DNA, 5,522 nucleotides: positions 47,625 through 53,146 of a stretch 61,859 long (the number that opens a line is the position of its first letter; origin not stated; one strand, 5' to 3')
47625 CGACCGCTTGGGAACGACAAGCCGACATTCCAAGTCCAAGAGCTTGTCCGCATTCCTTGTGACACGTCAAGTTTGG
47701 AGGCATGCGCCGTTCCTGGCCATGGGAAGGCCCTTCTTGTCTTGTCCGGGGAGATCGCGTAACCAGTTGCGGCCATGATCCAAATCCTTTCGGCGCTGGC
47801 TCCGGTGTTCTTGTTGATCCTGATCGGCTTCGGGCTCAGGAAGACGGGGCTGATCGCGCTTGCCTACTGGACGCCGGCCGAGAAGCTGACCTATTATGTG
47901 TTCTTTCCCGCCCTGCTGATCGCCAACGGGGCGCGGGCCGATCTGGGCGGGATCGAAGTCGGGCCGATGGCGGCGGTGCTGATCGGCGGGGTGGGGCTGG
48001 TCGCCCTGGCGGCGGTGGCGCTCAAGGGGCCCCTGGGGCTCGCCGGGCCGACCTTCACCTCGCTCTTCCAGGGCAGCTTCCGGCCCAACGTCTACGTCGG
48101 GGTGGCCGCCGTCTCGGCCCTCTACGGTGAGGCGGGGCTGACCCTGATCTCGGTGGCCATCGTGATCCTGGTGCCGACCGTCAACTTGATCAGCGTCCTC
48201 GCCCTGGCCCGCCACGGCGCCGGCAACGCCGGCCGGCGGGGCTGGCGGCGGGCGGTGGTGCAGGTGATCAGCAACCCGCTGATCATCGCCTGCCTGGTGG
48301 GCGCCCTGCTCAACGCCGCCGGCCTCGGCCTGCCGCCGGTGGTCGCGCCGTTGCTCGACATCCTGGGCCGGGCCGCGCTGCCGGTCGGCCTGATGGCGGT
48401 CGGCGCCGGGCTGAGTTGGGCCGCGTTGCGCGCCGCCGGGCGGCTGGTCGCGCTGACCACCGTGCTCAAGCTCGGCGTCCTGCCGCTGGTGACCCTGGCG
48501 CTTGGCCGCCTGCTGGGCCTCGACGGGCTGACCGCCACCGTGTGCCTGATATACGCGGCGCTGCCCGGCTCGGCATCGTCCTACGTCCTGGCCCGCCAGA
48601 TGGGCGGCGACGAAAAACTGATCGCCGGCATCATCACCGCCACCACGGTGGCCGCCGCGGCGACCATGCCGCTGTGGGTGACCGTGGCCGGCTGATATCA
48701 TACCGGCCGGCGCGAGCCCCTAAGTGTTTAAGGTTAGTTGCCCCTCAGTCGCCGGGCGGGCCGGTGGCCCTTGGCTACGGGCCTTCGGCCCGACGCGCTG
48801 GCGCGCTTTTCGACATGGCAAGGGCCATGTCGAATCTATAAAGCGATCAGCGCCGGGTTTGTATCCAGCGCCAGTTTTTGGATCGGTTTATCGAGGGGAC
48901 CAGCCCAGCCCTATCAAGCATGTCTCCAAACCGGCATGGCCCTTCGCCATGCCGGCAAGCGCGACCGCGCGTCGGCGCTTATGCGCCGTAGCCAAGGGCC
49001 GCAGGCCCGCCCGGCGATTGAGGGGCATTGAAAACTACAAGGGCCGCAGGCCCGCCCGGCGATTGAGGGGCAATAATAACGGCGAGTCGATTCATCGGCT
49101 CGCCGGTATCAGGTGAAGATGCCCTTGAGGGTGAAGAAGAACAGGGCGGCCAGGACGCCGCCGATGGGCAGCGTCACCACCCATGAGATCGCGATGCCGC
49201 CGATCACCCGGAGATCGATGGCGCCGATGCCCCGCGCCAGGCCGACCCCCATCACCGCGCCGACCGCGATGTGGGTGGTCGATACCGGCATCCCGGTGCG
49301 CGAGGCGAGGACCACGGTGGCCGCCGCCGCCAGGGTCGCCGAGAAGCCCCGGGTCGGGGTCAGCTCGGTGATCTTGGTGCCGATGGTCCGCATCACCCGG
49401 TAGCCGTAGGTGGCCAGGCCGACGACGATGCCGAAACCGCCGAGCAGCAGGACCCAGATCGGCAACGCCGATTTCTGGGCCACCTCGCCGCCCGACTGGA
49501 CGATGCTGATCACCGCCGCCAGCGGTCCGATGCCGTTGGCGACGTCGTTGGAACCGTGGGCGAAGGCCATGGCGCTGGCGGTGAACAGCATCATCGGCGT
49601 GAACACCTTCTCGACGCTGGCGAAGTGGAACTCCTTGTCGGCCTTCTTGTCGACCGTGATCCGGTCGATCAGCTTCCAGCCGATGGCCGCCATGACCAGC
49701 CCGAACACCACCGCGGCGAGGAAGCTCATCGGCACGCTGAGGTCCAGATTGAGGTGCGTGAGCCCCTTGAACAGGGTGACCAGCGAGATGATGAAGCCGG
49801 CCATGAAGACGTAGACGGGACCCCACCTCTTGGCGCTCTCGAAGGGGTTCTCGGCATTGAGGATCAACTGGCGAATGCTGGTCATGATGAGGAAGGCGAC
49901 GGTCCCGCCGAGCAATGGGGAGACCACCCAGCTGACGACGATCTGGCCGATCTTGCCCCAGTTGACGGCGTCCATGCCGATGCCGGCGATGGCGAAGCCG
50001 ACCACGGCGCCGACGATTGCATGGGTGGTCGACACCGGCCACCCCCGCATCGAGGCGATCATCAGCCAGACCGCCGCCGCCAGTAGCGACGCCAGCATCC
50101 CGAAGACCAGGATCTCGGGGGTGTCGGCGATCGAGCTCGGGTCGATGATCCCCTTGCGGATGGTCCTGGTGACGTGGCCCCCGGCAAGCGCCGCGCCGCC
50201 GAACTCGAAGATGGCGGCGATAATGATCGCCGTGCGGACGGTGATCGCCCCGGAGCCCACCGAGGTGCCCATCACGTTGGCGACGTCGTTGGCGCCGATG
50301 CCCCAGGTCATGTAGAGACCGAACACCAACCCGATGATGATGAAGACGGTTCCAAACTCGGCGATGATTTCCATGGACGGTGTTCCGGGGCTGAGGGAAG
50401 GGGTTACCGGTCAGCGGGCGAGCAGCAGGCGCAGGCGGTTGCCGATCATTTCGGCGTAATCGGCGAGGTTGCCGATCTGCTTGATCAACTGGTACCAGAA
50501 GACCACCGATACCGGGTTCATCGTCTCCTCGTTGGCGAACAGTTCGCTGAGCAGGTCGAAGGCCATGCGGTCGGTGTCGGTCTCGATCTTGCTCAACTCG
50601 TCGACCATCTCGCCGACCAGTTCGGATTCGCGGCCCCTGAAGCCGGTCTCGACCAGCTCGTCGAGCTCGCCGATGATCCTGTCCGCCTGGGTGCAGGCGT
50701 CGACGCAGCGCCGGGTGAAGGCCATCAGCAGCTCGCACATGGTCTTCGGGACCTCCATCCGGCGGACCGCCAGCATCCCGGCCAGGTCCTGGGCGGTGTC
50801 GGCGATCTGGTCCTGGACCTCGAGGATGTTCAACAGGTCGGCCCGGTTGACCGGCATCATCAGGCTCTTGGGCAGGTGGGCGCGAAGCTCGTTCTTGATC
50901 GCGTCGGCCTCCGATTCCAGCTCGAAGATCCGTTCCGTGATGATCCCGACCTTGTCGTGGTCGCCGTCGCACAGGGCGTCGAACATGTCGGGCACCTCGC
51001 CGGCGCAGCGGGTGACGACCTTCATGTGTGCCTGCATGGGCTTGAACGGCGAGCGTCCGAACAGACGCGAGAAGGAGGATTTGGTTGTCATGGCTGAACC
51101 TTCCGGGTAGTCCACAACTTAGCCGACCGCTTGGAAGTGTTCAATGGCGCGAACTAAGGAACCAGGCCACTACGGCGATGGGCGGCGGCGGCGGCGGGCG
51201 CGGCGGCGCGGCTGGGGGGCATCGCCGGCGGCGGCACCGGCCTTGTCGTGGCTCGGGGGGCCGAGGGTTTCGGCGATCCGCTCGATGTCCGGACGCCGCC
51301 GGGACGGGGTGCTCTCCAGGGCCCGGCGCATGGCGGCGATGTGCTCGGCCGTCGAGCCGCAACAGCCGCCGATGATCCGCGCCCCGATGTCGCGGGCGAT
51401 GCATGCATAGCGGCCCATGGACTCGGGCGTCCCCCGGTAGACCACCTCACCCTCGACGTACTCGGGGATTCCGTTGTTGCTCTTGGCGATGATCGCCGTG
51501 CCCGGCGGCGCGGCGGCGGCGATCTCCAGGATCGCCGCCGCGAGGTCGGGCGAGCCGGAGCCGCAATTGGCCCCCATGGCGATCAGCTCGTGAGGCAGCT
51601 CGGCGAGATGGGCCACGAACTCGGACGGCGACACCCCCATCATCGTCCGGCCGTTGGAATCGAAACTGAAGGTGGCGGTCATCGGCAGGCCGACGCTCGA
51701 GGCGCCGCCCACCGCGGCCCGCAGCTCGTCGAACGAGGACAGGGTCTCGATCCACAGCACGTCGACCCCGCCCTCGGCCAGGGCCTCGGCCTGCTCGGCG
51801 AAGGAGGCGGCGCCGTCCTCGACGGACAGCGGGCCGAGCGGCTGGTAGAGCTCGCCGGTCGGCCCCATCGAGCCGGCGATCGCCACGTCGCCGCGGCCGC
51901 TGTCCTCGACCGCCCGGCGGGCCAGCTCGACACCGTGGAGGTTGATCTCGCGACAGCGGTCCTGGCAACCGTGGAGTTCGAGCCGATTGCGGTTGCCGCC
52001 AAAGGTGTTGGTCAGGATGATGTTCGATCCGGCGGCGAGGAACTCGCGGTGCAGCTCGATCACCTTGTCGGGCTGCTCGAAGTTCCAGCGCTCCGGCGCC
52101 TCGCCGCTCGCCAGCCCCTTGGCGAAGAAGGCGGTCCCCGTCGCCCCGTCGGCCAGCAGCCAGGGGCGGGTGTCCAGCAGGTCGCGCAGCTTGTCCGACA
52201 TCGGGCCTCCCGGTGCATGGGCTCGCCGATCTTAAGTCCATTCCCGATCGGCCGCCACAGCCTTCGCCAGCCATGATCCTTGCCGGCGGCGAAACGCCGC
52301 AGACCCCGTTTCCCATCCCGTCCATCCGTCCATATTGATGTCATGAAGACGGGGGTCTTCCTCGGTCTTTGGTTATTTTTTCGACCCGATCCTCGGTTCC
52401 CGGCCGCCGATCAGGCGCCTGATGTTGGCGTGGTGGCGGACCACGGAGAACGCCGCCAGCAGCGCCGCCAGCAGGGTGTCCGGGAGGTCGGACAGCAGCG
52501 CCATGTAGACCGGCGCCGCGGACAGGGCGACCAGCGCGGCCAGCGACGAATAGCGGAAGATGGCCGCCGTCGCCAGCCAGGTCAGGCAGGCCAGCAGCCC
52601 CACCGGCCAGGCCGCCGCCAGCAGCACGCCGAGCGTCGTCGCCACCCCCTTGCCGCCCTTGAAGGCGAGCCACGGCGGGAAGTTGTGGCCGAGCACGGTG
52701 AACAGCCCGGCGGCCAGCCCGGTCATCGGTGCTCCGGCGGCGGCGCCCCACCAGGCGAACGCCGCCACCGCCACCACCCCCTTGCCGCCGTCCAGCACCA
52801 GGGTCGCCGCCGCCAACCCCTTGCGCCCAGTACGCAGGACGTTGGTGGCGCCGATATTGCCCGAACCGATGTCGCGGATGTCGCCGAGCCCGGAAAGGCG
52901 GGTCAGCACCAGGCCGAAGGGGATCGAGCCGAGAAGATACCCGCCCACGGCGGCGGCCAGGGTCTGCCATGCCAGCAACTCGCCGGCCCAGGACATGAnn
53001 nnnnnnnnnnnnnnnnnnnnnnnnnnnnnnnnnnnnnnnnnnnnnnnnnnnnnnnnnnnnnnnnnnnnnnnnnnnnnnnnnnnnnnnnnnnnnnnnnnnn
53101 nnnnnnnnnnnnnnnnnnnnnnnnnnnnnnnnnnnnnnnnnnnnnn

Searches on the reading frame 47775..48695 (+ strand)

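Call 57: search_protein_families(library=pfam, proteins=[window:47775-48695:+], max_evalue=0.001)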
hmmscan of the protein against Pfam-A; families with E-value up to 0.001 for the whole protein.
window:47775-48695:+ (306 aa): 2 families
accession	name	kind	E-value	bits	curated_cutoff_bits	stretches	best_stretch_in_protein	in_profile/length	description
PF03547.23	Mem_trans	-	3.4e-20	72.4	25.7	2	162-302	198-343/343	Membrane transport protein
PF01758.21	SBF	-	8.7e-09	35.8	24.3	1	220-304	25-113/191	Sodium Bile acid symporter family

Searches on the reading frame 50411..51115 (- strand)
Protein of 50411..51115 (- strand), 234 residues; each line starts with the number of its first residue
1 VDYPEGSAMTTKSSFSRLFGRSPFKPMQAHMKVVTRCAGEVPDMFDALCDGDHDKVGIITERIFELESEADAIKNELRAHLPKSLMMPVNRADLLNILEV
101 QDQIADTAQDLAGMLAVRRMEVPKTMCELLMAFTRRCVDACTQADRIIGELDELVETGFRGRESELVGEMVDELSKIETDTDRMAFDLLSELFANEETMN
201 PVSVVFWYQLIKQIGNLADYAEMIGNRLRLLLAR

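Call 79: search_protein_families(library=pfam, proteins=[window:50411-51115:-], max_evalue=0.0001)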
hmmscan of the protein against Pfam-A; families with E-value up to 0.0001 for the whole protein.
window:50411-51115:- (234 aa): 1 family
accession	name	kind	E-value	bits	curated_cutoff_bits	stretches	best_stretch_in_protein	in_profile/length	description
PF01865.21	PhoU_div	-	5.4e-57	193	24.4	1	18-233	4-213/214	Protein of unknown function DUF47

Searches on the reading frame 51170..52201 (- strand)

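Call 79: search_protein_families(library=pfam, proteins=[window:51170-52201:-], max_evalue=0.0001)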
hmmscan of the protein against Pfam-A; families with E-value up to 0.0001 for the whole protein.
window:51170-52201:- (343 aa): 1 family
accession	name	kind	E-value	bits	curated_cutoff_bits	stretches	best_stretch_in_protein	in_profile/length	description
PF02574.22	S-methyl_trans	-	2.5e-64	218.3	22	1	15-295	1-283/283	Homocysteine S-methyltransferase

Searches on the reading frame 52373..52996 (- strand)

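Call 79: search_protein_families(library=pfam, proteins=[window:52373-52996:-], max_evalue=0.0001)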
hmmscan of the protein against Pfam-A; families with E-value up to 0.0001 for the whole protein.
window:52373-52996:- (207 aa): 1 family
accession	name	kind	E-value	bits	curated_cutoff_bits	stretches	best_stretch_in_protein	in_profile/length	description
PF02660.20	G3P_acyltransf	-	3.7e-52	177.2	24.1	1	19-195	2-164/164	Glycerol-3-phosphate acyltransferase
